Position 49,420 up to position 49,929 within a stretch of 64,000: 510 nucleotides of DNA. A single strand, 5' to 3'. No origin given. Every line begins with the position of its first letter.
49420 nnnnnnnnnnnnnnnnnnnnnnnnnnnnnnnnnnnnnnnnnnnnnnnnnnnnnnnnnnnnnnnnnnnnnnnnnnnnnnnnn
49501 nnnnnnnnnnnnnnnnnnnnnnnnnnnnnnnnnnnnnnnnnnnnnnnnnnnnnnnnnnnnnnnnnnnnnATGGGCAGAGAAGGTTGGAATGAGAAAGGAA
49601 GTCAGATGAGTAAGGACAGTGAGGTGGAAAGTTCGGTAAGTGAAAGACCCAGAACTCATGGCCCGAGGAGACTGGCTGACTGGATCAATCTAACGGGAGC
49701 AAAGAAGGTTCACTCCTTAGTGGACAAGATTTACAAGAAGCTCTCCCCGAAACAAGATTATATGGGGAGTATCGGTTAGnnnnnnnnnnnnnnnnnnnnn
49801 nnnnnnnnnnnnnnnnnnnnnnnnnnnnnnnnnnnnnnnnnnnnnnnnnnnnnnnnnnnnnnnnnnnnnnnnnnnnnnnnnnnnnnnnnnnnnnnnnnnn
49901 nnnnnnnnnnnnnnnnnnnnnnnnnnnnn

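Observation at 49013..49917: Nested intron: a second, different ~905-bp group II intron inserted inside one copy of the 770-bp element (twintron-like)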

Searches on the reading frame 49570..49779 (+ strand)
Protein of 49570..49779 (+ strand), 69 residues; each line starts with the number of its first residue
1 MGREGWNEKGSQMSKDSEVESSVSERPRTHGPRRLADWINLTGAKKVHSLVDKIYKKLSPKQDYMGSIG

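Call 11: search_protein_families(library=pfam, proteins=[window:49570-49779:+], max_evalue=0.01)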
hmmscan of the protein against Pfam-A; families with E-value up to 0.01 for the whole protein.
window:49570-49779:+ (69 aa): 0 families

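Call 54: find_homologous_proteins(query=window:49570-49740:+, max_evalue=0.001)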
Query seq(57 aa) (57 aa): 17 proteins with E <= 0.001 among 17 candidates.
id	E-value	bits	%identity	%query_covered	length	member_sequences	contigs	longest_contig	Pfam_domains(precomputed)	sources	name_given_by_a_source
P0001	1.8e-30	120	100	100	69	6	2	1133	-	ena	-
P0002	1.3e-25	105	91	96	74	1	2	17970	-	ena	-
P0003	6.8e-19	84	95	77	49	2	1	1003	-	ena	-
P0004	1.4e-18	83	95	77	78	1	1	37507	-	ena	-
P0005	1.8e-18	83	95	77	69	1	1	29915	-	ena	-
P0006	1.9e-12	64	77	75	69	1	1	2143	-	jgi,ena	-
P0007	1.8e-10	58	78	65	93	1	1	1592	-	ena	-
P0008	3.0e-10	57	70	79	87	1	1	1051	-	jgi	jgi:RNA-directed DNA polymerase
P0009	4.2e-10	57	70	79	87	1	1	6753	-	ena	-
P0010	6.5e-10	56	81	63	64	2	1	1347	-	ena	-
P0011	6.9e-10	56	78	65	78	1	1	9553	-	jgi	jgi:hypothetical protein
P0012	7.0e-9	53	63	84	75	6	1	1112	-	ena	-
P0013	1.2e-8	52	75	63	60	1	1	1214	-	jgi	jgi:hypothetical protein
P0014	7.3e-8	50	75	63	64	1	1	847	-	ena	-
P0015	1.5e-7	49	64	79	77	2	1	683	-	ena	-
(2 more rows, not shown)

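Call 56: find_encoding_contigs(protein=P0001, flank=6000, max_places=6)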
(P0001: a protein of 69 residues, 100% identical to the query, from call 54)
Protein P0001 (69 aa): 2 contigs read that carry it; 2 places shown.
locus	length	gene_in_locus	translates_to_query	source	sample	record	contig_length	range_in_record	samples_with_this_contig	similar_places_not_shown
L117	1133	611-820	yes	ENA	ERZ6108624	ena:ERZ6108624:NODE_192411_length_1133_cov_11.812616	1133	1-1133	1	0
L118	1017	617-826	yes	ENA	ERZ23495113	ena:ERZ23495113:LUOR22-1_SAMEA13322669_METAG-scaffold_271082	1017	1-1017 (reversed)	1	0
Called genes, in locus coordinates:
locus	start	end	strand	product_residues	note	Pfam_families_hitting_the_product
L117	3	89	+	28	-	?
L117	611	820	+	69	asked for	-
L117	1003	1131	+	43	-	?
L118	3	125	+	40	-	?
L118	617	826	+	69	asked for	-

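Call 57: find_encoding_contigs(protein=P0005, flank=6000, max_places=4)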
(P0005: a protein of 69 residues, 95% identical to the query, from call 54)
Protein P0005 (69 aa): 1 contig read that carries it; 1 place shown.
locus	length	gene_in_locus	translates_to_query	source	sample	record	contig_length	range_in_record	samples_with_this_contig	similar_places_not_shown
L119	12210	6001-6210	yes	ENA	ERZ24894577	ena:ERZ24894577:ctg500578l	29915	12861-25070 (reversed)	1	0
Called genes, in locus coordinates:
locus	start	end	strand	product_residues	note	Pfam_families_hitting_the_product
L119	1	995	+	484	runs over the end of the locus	PF00496:SBP_bac_5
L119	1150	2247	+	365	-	PF19300:BPD_transp_1_N (weak), PF00528:BPD_transp_1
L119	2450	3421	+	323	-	PF12911:OppC_N, PF00528:BPD_transp_1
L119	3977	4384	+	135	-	-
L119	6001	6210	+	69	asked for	-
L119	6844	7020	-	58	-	-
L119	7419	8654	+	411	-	PF01326:PPDK_N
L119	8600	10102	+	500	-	PF27448:Rph_4th, PF00391:PEP-utilizers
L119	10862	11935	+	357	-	PF20254:DMFA2_C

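Call 58: find_encoding_contigs(protein=P0004, flank=6000, max_places=4)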
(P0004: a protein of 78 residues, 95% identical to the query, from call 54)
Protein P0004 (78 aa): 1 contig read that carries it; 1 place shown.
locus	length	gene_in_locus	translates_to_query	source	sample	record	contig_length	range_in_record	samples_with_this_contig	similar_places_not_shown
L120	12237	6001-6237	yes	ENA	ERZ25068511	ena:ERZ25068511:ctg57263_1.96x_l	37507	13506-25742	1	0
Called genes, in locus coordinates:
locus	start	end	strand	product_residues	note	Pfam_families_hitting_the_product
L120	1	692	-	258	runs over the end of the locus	PF00903:Glyoxalase, PF18029:Glyoxalase_6 (faint), PF22677:Ble-like_N (faint)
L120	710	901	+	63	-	-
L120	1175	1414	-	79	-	-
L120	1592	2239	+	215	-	-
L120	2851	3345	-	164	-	-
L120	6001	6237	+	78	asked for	-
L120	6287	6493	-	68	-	-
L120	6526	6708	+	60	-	-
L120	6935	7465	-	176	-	-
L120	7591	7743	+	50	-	-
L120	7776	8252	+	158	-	PF13358:DDE_3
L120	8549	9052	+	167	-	PF00872:Transposase_mut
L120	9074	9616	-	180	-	-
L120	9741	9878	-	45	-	-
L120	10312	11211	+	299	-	PF00872:Transposase_mut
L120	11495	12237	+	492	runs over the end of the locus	PF00078:RVT_1, PF08388:GIIM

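Call 59: find_encoding_contigs(protein=P0002, flank=6000, max_places=4)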
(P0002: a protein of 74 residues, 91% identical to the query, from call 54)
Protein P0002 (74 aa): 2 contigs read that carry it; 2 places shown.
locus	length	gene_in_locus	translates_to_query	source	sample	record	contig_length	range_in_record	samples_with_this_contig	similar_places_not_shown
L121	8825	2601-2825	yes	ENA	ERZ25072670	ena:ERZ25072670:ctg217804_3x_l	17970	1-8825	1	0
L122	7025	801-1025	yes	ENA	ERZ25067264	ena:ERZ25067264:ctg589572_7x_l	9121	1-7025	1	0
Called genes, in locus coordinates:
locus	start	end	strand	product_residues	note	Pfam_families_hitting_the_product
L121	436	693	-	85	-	-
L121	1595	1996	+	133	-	-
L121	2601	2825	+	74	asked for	-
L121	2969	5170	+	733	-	-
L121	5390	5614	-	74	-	-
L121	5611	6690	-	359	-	-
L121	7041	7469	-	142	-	PF00004:AAA (faint), PF00308:Bac_DnaA, PF01695:IstB_IS21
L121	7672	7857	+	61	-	-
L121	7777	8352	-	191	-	PF22483:Mu-transpos_C_2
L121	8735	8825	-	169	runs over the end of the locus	PF02796:HTH_7 (weak), PF13936:HTH_38 (weak)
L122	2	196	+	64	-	?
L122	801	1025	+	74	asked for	-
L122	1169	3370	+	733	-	-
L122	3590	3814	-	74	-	-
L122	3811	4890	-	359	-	-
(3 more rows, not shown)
